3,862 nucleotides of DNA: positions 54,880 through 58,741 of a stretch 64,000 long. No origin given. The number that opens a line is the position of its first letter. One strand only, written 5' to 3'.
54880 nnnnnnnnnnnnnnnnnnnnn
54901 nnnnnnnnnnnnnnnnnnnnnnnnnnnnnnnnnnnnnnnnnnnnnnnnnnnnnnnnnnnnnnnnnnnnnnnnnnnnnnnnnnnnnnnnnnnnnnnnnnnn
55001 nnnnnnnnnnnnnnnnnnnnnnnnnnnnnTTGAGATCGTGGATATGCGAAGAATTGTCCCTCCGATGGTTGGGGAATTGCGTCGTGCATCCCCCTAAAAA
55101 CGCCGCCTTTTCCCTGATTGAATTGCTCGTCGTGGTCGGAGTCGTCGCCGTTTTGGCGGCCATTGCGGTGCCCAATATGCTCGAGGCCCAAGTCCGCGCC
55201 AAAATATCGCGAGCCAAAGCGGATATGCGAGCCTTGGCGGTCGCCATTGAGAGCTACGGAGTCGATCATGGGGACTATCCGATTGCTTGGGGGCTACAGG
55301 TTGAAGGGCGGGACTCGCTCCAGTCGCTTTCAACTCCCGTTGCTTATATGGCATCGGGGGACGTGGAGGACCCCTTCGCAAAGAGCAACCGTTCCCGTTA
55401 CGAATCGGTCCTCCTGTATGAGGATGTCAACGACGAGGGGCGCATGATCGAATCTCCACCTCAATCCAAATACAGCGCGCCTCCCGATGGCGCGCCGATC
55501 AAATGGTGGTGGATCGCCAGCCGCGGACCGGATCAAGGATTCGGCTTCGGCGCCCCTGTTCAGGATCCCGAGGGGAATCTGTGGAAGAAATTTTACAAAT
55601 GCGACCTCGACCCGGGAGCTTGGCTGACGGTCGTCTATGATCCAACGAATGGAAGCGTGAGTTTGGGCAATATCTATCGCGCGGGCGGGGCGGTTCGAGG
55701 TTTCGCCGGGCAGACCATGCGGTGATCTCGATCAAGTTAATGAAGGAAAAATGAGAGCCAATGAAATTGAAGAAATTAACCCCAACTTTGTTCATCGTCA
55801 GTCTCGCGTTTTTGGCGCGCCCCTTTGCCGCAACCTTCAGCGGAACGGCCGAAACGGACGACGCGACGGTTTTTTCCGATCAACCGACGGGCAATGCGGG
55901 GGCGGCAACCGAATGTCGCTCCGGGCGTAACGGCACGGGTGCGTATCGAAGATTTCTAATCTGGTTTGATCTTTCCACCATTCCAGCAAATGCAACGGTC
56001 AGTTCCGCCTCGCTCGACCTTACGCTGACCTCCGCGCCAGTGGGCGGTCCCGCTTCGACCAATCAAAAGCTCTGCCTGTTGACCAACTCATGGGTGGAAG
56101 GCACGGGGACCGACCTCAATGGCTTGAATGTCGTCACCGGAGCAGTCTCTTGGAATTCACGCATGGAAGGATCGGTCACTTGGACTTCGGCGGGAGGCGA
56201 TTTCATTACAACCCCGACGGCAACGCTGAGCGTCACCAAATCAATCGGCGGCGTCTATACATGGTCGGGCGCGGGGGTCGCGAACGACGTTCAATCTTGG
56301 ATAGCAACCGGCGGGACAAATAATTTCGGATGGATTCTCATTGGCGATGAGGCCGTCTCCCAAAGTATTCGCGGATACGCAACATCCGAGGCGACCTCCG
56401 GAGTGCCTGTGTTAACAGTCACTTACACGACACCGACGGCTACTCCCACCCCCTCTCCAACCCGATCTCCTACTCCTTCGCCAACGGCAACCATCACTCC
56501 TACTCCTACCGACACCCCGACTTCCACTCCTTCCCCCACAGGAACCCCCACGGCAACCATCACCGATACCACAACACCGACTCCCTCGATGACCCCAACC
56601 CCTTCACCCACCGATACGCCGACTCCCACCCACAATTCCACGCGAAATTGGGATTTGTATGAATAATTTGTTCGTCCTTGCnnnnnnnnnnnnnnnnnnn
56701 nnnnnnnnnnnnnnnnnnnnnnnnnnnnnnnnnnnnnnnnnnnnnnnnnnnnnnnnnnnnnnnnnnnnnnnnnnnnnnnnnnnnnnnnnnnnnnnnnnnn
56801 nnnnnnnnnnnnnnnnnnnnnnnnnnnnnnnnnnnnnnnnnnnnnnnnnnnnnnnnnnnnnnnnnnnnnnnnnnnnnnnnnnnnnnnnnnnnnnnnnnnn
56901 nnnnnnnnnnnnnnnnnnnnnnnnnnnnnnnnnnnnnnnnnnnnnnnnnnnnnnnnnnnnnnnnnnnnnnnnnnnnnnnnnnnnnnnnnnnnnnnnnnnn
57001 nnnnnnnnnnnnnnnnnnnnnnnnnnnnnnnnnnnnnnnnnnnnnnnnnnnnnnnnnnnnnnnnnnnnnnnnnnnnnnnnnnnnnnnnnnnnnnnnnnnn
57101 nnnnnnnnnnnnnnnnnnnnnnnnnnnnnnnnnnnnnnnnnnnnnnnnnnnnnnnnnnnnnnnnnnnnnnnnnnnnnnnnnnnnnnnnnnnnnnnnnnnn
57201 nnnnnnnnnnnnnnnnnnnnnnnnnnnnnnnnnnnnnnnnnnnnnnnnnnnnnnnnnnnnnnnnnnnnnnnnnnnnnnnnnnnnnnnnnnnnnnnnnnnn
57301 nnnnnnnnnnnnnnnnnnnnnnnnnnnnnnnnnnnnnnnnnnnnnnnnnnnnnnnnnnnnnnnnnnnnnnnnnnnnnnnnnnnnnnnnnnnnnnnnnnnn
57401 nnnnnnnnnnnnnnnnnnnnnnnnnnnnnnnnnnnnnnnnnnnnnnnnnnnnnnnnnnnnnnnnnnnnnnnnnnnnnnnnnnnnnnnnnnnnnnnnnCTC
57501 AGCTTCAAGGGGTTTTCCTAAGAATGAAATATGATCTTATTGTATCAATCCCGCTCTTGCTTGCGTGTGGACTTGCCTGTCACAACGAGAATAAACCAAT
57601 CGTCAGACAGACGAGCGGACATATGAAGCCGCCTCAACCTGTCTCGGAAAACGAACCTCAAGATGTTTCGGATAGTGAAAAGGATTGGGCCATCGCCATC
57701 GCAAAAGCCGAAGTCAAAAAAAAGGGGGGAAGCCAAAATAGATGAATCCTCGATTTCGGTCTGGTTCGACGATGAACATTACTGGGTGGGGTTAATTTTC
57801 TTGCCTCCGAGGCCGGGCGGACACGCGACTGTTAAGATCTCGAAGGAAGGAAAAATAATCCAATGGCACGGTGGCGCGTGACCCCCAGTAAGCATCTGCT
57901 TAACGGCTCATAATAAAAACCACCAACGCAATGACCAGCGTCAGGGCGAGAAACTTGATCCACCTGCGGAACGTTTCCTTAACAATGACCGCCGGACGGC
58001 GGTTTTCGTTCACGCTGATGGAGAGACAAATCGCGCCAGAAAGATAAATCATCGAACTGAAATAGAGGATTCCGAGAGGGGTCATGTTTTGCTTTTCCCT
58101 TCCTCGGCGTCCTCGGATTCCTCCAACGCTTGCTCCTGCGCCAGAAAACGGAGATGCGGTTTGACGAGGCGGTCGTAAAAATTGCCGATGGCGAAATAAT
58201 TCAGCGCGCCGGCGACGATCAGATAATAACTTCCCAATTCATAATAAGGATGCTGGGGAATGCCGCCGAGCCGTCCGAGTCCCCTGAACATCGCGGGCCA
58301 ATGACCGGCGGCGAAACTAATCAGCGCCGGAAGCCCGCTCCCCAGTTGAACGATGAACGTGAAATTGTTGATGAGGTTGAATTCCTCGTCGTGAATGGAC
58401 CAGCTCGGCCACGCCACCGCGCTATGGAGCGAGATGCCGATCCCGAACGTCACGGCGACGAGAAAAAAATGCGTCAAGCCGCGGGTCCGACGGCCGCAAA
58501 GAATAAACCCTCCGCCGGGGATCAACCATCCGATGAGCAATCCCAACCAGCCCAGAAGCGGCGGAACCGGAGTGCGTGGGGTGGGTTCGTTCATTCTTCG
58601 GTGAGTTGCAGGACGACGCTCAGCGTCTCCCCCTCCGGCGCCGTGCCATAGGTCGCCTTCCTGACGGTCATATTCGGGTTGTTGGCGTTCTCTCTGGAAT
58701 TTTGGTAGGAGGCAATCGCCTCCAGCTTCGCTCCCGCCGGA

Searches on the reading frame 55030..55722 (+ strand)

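Call 102: search_protein_families(library=pfam, proteins=[window:55030-55722:+], max_evalue=0.001)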
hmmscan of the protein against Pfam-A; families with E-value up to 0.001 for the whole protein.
window:55030-55722:+ (231 aa): 1 family
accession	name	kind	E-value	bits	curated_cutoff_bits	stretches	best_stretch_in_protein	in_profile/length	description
PF07963.17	N_methyl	-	2.8e-06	27.1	21.2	1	23-46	3-26/27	Prokaryotic N-terminal methylation motif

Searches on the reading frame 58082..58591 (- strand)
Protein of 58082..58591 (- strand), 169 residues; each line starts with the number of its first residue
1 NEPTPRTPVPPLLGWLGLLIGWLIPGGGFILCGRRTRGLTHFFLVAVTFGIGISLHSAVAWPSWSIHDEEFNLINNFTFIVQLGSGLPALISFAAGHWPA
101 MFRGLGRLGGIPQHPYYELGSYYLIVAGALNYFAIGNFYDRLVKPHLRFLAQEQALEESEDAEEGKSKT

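Call 102: search_protein_families(library=pfam, proteins=[window:58082-58591:-], max_evalue=0.001)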
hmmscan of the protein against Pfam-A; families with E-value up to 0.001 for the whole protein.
window:58082-58591:- (169 aa): 1 family
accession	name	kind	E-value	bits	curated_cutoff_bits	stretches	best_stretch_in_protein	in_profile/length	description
PF20382.3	DUF6677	-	2.1e-17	64.2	24.3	1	18-137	3-106/116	Family of unknown function (DUF6677)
